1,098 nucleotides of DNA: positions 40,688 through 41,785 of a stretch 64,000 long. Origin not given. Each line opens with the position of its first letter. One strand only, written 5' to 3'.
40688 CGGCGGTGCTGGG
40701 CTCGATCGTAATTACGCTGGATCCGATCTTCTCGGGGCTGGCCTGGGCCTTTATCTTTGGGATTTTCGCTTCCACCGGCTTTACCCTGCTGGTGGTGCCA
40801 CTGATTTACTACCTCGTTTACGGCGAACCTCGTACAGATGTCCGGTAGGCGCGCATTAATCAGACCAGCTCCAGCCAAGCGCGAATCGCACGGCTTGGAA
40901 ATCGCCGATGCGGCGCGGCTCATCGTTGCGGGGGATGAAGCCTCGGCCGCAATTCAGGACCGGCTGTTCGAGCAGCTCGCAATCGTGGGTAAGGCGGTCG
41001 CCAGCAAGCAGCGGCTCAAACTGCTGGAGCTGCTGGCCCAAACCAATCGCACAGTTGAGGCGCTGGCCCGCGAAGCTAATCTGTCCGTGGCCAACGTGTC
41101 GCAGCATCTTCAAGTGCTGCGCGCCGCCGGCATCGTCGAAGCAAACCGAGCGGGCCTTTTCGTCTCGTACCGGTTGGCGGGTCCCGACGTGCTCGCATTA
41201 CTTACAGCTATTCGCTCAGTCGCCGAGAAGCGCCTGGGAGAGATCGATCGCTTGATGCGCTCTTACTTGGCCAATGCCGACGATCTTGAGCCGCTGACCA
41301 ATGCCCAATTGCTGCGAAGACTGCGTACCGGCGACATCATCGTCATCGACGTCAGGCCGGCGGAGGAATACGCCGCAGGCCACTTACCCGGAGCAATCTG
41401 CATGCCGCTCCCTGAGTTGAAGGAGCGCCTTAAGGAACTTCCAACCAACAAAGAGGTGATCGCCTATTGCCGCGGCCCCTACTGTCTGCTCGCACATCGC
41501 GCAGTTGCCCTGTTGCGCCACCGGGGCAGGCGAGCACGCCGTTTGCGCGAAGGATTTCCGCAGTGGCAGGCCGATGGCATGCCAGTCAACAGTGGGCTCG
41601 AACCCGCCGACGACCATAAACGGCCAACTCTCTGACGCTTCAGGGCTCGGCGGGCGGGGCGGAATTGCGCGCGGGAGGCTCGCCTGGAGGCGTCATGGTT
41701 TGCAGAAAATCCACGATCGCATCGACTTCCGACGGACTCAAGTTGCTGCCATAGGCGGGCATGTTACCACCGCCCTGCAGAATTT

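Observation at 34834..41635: RND efflux operon bracketed by two rhodanese-associated elements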

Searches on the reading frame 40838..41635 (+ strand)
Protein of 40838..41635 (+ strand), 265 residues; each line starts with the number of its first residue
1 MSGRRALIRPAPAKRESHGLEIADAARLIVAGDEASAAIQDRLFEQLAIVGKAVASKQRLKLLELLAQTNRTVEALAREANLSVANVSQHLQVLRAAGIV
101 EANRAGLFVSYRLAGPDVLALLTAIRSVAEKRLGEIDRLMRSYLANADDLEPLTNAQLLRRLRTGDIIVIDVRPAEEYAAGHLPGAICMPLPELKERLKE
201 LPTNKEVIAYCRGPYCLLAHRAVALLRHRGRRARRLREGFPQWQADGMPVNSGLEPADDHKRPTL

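Call 3: search_protein_families(library=pfam, proteins=[window:40838-41635:+], max_evalue=0.01)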
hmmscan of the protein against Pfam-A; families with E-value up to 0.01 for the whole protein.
window:40838-41635:+ (265 aa): 12 families
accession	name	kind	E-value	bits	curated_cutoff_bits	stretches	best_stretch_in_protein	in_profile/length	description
PF00581.25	Rhodanese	-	9.9e-19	68.1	22.2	1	155-245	2-101/102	Rhodanese-like domain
PF01022.26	HTH_5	-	1.3e-11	44.6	22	1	57-101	2-46/47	Bacterial regulatory protein, arsR family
PF12840.13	HTH_20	-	3.9e-08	33.6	27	1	55-101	2-49/51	Helix-turn-helix domain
PF25212.1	HVO_A0114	-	2e-05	24.7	27.6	1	54-106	19-72/84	HVO_A0114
PF13412.12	HTH_24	-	8.4e-05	22.5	21.9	1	58-101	4-48/48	Winged helix-turn-helix DNA-binding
PF09339.16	HTH_IclR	-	0.00014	22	22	1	60-102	6-50/52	IclR helix-turn-helix domain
PF12802.13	MarR_2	-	0.0008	20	27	1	63-102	11-52/61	MarR family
PF08279.18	HTH_11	-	0.0013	19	25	1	59-104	2-50/55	HTH domain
PF17782.7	DprA_WH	-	0.0021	18.5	22.9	1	55-94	10-49/61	DprA winged helix domain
PF01978.25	TrmB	-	0.0022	18.3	25.6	1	63-104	15-56/68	Sugar-specific transcriptional regulator TrmB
PF13518.12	HTH_28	-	0.0025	18.3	25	1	58-99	1-41/52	Helix-turn-helix domain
PF24270.1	HTH_Cmi2_C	-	0.0045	17.7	27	1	42-104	56-122/125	Cmi2, C-terminal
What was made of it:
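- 40838..41635 (+): ArsR-rhodanese fusion regulator (265 aa from the ATG; 246 aa if the TTG at 40895 is the start). wHTH at about 41006-41140, rhodanese at about 41300-41572. HTH_5 plus Rhodanese (call 3).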

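Call 4: search_protein_families(library=ncbifam, proteins=[window:40838-41635:+], max_evalue=0.01)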
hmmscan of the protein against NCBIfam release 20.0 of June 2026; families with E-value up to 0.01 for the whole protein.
window:40838-41635:+ (265 aa): 28 families (the best 25 are shown)
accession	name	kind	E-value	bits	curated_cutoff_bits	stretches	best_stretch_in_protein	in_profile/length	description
NF033788.1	HTH_metalloreg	subfamily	7.1e-19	67.4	55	1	50-121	4-76/77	metalloregulator ArsR/SmtB family transcription factor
NF045707.1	Dbac_1936_reg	equivalog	1.8e-13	50.4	115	1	44-133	4-93/99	ArsR/SmtB-type metalloregulator TsoR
NF033789.1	repress_SdpR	subfamily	2.4e-12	46.6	100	1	52-114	3-65/79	autorepressor SdpR family transcription factor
NF041413.1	ArsR_Rv2640c_fam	equivalog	8.4e-11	42.3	155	1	22-124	7-112/118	Rv2640c family ArsR-like transcriptional regulator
NF047906.1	CdPbTransRegCmtR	equivalog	9.2e-11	41.6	150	1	45-128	9-92/104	Cd(II)/Pb(II)-sensing metalloregulatory transcriptional regulator CmtR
NF006444.0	PRK08762.1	equivalog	3.7e-09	35.7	449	1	150-260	14-124/387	molybdopterin-synthase adenylyltransferase MoeB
NF040642.1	sulf_sens_BigR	equivalog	6.7e-09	35.7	155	1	47-125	10-88/95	sulfite-sensing transcriptional repressor BigR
NF041203.1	rhodanese_LYCAU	equivalog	1.6e-08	34.3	115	1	144-251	14-124/126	rhodanese-related (seleno)protein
NF005646.0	PRK07411.1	equivalog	4.6e-08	32.6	633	1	151-246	282-382/390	molybdopterin-synthase adenylyltransferase MoeB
NF045694.1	seleno_TsoB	exception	9.4e-08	30.6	805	1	163-254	58-160/572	rhodanese/DsbD fusion-like selenoprotein TsoB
NF033833.0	rhodan_ChrE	equivalog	3.6e-05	23.7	120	1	160-250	15-104/108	rhodanese family chromate resistance protein ChrE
NF005902.0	PRK07878.1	equivalog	5.5e-05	22.2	647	1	154-230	290-367/392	adenylyltransferase/sulfurtransferase MoeZ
NF008750.0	PRK11784.1-2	equivalog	7.4e-05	22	241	1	159-197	8-46/346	tRNA 2-selenouridine(34) synthase MnmH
NF053755.1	MsvR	equivalog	0.0001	22.1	220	1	52-103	8-59/236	transcriptional factor MsvR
NF008848.0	PRK11886.1-3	equivalog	0.00012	21.3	362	1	59-166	3-101/319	bifunctional biotin--[acetyl-CoA-carboxylase] ligase/biotin operon repressor BirA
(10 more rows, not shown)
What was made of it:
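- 40838..41635 (+): NF033788 scores 67.4 bits against a cut-off of 55 (call 4).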

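Call 9: search_solved_structures(query=window:40838-41635:+, max_evalue=0.001, show_alignments=3)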
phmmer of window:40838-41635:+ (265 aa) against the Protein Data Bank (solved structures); distinct sequences matched with E-value up to 0.001: 46.
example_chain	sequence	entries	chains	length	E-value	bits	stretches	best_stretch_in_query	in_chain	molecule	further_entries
2kko_A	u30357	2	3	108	3.6e-17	65.8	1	42-133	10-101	POSSIBLE TRANSCRIPTIONAL REGULATORY PROTEIN (POSSIBLY ARSR-FAMILY) | Possible transcriptional regulatory arsR-family protein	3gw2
1yt8_A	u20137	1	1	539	2.8e-13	53.1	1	146-253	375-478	thiosulfate sulfurtransferase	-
3tp9_A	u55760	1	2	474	2.6e-12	49.9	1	161-251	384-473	BETA-LACTAMASE and RHODANESE DOMAIN PROTEIN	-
6jmi_A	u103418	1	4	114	1.1e-11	47.9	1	43-135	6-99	Uncharacterized HTH-type transcriptional regulator Rv0081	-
3nhv_A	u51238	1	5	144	6.5e-11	45.3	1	166-251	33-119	BH2092 protein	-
3o3w_A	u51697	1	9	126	9.9e-11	44.7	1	166-246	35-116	BH2092 protein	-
6mxv_A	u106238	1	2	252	8.8e-08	35.1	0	156-252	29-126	Rhodanese-like family protein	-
4ggg_A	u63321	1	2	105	1e-07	34.9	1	40-122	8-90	Repressor protein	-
2kl3_A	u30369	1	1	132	1.1e-07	34.7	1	150-255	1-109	Alr3790 protein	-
3nta_A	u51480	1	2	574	1.2e-07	34.7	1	165-243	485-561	FAD-dependent pyridine nucleotide-disulphide oxidoreductase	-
4ocg_A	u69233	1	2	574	1.2e-07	34.6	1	165-243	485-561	FAD-dependent pyridine nucleotide-disulphide oxidoreductase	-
3k9r_A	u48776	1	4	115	1.4e-07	34.5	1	150-250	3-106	Alr3790 protein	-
6pfz_D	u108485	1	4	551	1.8e-07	34.1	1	153-239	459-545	NADH oxidase (NoxA-3)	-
1r1u_A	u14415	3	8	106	4.8e-07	32.7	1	39-122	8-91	repressor protein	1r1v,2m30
2kjb_A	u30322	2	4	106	5e-07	32.6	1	40-122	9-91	CzrA protein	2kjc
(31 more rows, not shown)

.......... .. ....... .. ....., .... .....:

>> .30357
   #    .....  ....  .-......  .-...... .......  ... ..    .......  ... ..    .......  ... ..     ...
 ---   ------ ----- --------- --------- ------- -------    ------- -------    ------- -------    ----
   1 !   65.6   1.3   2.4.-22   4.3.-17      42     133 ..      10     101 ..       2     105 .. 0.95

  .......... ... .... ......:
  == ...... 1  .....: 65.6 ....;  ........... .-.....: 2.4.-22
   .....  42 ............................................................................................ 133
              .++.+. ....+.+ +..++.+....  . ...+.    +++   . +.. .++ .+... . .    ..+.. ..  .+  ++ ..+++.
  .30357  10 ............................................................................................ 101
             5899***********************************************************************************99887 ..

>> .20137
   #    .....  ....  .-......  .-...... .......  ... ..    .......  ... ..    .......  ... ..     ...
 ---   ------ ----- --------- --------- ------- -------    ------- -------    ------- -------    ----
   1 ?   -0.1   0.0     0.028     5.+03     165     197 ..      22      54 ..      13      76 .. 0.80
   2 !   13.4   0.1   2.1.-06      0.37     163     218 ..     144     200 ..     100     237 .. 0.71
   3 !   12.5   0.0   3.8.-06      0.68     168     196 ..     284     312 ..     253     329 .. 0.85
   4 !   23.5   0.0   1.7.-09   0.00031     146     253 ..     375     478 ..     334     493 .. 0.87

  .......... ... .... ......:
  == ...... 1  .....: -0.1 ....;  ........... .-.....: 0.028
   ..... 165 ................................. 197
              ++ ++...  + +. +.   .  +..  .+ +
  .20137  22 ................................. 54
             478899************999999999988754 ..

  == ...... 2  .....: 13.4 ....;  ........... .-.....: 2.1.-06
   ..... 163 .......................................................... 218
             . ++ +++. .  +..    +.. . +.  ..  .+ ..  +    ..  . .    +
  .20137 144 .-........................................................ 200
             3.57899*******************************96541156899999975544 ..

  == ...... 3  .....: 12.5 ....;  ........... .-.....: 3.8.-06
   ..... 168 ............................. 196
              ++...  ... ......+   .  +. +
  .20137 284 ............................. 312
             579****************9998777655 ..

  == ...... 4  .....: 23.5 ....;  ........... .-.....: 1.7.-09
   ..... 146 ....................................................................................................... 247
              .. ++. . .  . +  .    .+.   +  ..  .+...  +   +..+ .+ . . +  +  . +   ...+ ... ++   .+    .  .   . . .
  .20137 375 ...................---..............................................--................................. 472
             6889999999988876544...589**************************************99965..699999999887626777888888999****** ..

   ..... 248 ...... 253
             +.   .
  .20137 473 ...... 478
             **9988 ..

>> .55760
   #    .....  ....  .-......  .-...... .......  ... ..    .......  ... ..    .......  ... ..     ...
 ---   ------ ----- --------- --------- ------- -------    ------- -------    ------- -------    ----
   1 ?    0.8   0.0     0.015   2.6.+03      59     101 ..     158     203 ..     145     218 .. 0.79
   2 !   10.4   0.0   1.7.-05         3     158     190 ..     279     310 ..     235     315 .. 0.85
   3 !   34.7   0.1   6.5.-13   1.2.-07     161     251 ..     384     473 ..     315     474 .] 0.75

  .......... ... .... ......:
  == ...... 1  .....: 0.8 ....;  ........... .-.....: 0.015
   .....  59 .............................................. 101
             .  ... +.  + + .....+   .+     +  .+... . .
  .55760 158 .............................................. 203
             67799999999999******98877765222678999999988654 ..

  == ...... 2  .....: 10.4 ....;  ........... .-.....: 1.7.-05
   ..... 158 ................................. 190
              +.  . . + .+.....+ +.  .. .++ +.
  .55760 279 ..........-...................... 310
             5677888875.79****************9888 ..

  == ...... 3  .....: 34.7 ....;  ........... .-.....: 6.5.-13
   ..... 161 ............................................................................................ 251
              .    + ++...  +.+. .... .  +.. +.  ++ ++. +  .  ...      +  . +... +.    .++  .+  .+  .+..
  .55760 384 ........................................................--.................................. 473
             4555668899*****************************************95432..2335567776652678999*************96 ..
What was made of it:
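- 41468..41485 (+): Codons for the rhodanese active-site loop C211-R-G-P-Y-C216, the proposed sensing cysteine pair. C211 aligns with the catalytic Cys of the rhodanese domain of 3TP9 (CRTGGRS) (call 9).
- C211 is at the catalytic position (call 9).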

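Call 12: find_homologous_proteins(query=window:40838-41635:+, max_evalue=1e-10)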
Query window:40838-41635:+ (265 aa): 7477 proteins with E <= 1e-10 among 8000 candidates; the best 120 are listed.
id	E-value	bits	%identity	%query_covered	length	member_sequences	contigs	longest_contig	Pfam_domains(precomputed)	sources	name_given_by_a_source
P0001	1.9e-151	520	100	93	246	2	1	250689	PF12840.14,PF25212.3,PF01022.27,PF00581.26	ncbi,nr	ncbi:MAG TPA: metalloregulator ArsR/SmtB family transcription factor [Candidatus Binataceae bacteriu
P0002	2.7e-98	346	72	83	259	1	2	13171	PF12840.14,PF13412.13,PF25212.3,PF01978.26,PF01022.27,PF00581.26,PF09339.17,PF12802.14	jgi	jgi:rhodanese-related sulfurtransferase/DNA-binding transcriptional ArsR family regulator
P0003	3.6e-98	346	63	98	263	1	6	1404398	PF12840.14,PF01022.27,PF00581.26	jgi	jgi:rhodanese-related sulfurtransferase/DNA-binding transcriptional ArsR family regulator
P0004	3.1e-87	310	66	83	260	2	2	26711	PF12840.14,PF01022.27,PF00581.26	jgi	jgi:rhodanese-related sulfurtransferase/DNA-binding transcriptional ArsR family regulator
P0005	1.1e-86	308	63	83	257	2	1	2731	PF12840.14,PF25212.3,PF01022.27,PF00581.26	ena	-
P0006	8.0e-84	299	60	87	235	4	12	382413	PF12840.14,PF13412.13,PF25212.3,PF01978.26,PF01022.27,PF00581.26,PF09339.17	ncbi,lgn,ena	-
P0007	8.4e-82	292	64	82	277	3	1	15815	PF12840.14,PF13412.13,PF25212.3,PF01978.26,PF01022.27,PF00581.26,PF09339.17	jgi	jgi:rhodanese-related sulfurtransferase/DNA-binding transcriptional ArsR family regulator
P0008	3.0e-81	290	63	82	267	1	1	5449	PF12840.14,PF25212.3,PF01022.27,PF00581.26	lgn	-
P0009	1.5e-80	288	62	80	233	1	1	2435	PF12840.14,PF25212.3,PF01022.27,PF00581.26,PF09339.17,PF12802.14,PF25213.2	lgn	-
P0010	9.9e-80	286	58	85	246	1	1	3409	PF12840.14,PF01022.27,PF00581.26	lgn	-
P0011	2.7e-79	284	61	80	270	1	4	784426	PF12840.14,PF25212.3,PF01022.27,PF00581.26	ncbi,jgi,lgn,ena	-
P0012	1.4e-78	282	59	82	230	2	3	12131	PF12840.14,PF25212.3,PF01022.27,PF00581.26,PF12802.14,PF25213.2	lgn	-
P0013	3.3e-78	281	58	82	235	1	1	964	PF12840.14,PF25212.3,PF01022.27,PF00581.26,PF09339.17,PF12802.14,PF25213.2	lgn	-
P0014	1.1e-77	279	57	86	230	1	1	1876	PF12840.14,PF25212.3,PF01022.27,PF00581.26,PF09339.17,PF12802.14,PF25213.2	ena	-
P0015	1.5e-77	278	58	80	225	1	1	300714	PF12840.14,PF25212.3,PF01022.27,PF00581.26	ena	-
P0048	2.4e-74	268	55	86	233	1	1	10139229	PF12840.14,PF01022.27,PF00581.26,PF12802.14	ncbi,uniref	ncbi:ArsR/SmtB family transcription factor [Corallococcus exercitus]|uniref:ArsR/SmtB family transcr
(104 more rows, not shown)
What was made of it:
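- Checked: The ATG at 40838 overlaps the RND stop by 11 nt. NCBI's annotation of the identical protein (P0001, 246 aa, call 12) starts at the TTG at 40895, 46 nt after the stop.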

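Call 13: find_encoding_contigs(protein=P0003, flank=10000, max_places=3)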
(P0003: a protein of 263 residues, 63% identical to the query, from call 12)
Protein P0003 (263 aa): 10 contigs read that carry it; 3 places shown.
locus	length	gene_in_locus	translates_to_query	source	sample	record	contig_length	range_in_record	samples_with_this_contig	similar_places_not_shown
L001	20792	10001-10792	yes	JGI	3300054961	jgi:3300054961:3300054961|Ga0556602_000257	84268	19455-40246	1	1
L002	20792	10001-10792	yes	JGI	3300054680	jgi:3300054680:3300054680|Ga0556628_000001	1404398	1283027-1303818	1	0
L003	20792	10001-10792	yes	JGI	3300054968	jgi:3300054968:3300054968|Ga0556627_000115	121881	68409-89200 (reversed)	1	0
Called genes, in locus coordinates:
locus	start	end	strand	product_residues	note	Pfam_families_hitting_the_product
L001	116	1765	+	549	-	PF00378:ECH_1, PF16113:ECH_2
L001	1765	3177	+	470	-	-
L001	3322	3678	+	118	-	PF23441:SDR, PF13561:adh_short_C2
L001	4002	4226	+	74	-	PF11127:YgaP-like_TM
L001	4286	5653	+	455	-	PF02321:OEP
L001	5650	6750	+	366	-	PF25917:BSH_RND (weak), PF25973:BSH_CzcB (weak), PF25885:HH_EMRA (weak), PF25876:HH_MFP_RND (weak), PF25954:Beta-barrel_RND_2, PF25967:RND-MFP_C, PF25975:CzcB_C, PF25989:YknX_C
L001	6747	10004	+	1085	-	PF00873:ACR_tran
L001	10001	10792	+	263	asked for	PF01022:HTH_5, PF12840:HTH_20 (weak), PF00581:Rhodanese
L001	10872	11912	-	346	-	PF02322:Cyt_bd_oxida_II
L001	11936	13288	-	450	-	PF01654:Cyt_bd_oxida_I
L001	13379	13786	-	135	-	PF01925:TauE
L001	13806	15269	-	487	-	PF01011:PQQ (faint), PF13570:Beta-prop_ACSF4, PF13360:PQQ_2, PF13570:Beta-prop_ACSF4 (weak)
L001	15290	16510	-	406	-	PF25917:BSH_RND (weak), PF25973:BSH_CzcB, PF25954:Beta-barrel_RND_2 (weak), PF25975:CzcB_C (weak), PF25989:YknX_C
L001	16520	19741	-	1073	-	PF00873:ACR_tran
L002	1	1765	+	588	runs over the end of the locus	PF00378:ECH_1, PF16113:ECH_2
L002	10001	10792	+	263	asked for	PF01022:HTH_5, PF12840:HTH_20 (weak), PF00581:Rhodanese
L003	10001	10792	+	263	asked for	PF01022:HTH_5, PF12840:HTH_20 (weak), PF00581:Rhodanese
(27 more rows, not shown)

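Call 14: find_encoding_contigs(protein=P0002, flank=10000, max_places=3)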
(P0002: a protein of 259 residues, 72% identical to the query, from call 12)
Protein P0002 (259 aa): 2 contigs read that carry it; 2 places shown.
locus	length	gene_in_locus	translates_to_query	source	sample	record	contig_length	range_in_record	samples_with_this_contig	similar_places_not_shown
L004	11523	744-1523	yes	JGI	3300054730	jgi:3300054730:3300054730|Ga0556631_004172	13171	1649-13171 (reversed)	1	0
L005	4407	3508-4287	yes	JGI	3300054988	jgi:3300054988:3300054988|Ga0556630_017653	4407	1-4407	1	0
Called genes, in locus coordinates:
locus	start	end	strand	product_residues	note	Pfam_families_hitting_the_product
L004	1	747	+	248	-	?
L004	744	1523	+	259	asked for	PF12840:HTH_20, PF13412:HTH_24 (weak), PF25212:HVO_A0114 (weak), PF01022:HTH_5, PF01978:TrmB (faint), PF09339:HTH_IclR (weak), PF12802:MarR_2 (weak), PF00581:Rhodanese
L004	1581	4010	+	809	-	PF22085:NorB_cytochrome_c-like, PF00115:COX1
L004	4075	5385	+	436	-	-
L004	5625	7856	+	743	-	PF14742:GDE_N_bis, PF22422:MGH1-like_GH, PF06202:GDE_C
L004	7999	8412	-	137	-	PF00011:HSP20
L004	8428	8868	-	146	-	PF00011:HSP20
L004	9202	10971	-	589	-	PF06472:ABC_membrane_2, PF00664:ABC_membrane, PF05992:SbmA_BacA, PF00005:ABC_tran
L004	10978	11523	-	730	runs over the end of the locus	?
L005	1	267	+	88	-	?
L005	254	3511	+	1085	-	PF00873:ACR_tran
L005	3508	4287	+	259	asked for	PF12840:HTH_20, PF13412:HTH_24 (weak), PF25212:HVO_A0114 (weak), PF01022:HTH_5, PF01978:TrmB (faint), PF09339:HTH_IclR (weak), PF12802:MarR_2 (weak), PF00581:Rhodanese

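Call 15: find_encoding_contigs(protein=P0006, flank=8000, max_places=3)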
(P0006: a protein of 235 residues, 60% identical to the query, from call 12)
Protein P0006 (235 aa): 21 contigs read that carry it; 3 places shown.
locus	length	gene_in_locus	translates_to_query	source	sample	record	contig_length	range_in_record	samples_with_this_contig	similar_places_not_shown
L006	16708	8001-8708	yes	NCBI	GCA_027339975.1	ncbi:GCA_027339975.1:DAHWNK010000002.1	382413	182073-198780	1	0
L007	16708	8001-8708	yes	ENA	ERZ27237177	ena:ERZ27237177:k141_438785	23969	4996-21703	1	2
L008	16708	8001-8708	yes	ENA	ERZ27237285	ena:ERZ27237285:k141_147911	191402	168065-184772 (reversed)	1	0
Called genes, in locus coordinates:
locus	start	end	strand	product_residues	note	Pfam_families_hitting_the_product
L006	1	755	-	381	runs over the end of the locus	PF00478:IMPDH (faint), PF03060:NMO, PF01070:FMN_dh (weak)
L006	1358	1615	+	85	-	PF11127:YgaP-like_TM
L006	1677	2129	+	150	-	PF02566:OsmC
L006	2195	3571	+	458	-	PF02321:OEP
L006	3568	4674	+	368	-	PF25917:BSH_RND (weak), PF25919:BSH_CusB (weak), PF25885:HH_EMRA (weak), PF25876:HH_MFP_RND, PF25954:Beta-barrel_RND_2, PF25967:RND-MFP_C, PF25975:CzcB_C, PF25989:YknX_C (weak)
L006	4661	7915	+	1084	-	PF00873:ACR_tran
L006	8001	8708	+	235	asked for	PF12840:HTH_20 (weak), PF01022:HTH_5, PF01978:TrmB (weak), PF09339:HTH_IclR (weak), PF13412:HTH_24 (weak), PF25212:HVO_A0114 (weak), PF00581:Rhodanese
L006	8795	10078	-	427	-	PF04055:Radical_SAM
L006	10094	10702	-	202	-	PF12766:Pyridox_oxase_2 (weak), PF01243:PNPOx_N, PF10590:PNP_phzG_C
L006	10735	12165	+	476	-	PF01266:DAO (faint), PF01593:Amino_oxidase, PF13450:NAD_binding_8, PF13454:NAD_binding_9 (faint)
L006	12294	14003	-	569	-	PF02776:TPP_enzyme_N, PF00205:TPP_enzyme_M, PF02775:TPP_enzyme_C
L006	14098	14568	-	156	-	-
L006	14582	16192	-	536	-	PF01266:DAO (weak), PF01593:Amino_oxidase, PF01946:Thi4 (weak), PF13450:NAD_binding_8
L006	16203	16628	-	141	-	-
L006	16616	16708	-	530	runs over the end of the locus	PF00890:FAD_binding_2 (faint), PF01266:DAO (weak), PF01593:Amino_oxidase, PF01946:Thi4 (faint), PF07992:Pyr_redox_2 (faint), PF13450:NAD_binding_8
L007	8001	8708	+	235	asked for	PF12840:HTH_20 (weak), PF01022:HTH_5, PF01978:TrmB (weak), PF09339:HTH_IclR (weak), PF13412:HTH_24 (weak), PF25212:HVO_A0114 (weak), PF00581:Rhodanese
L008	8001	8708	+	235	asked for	PF12840:HTH_20 (weak), PF01022:HTH_5, PF01978:TrmB (weak), PF09339:HTH_IclR (weak), PF13412:HTH_24 (weak), PF25212:HVO_A0114 (weak), PF00581:Rhodanese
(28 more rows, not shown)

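Call 16: find_encoding_contigs(protein=P0011, flank=8000, max_places=2)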
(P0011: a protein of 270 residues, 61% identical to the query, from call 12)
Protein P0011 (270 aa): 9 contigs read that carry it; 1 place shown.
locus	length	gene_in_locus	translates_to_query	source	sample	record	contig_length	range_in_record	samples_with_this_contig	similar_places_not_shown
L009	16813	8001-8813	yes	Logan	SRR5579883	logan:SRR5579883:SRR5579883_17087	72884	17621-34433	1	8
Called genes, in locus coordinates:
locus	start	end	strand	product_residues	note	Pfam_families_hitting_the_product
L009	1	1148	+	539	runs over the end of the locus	PF00890:FAD_binding_2 (faint), PF01266:DAO, PF01494:FAD_binding_3 (faint), PF12831:FAD_oxidored (weak), PF16901:DAO_C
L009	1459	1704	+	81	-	PF11127:YgaP-like_TM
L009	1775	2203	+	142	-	PF02566:OsmC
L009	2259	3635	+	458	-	PF02321:OEP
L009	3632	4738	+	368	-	PF00364:Biotin_lipoyl (faint), PF25917:BSH_RND (weak), PF25876:HH_MFP_RND, PF25885:HH_EMRA, PF25954:Beta-barrel_RND_2, PF25967:RND-MFP_C (weak), PF25975:CzcB_C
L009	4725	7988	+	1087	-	PF00873:ACR_tran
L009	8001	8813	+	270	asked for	PF12840:HTH_20 (weak), PF25212:HVO_A0114 (weak), PF01022:HTH_5, PF00581:Rhodanese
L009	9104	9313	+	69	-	-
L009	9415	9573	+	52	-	-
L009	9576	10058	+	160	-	PF13473:Cupredoxin_1, PF00116:COX2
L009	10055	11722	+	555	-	PF00115:COX1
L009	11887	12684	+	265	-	PF00561:Abhydrolase_1, PF12697:Abhydrolase_6, PF12146:Hydrolase_4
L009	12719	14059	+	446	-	PF00296:Bac_luciferase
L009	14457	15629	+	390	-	PF02515:CoA_transf_3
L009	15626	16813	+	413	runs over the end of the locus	PF02515:CoA_transf_3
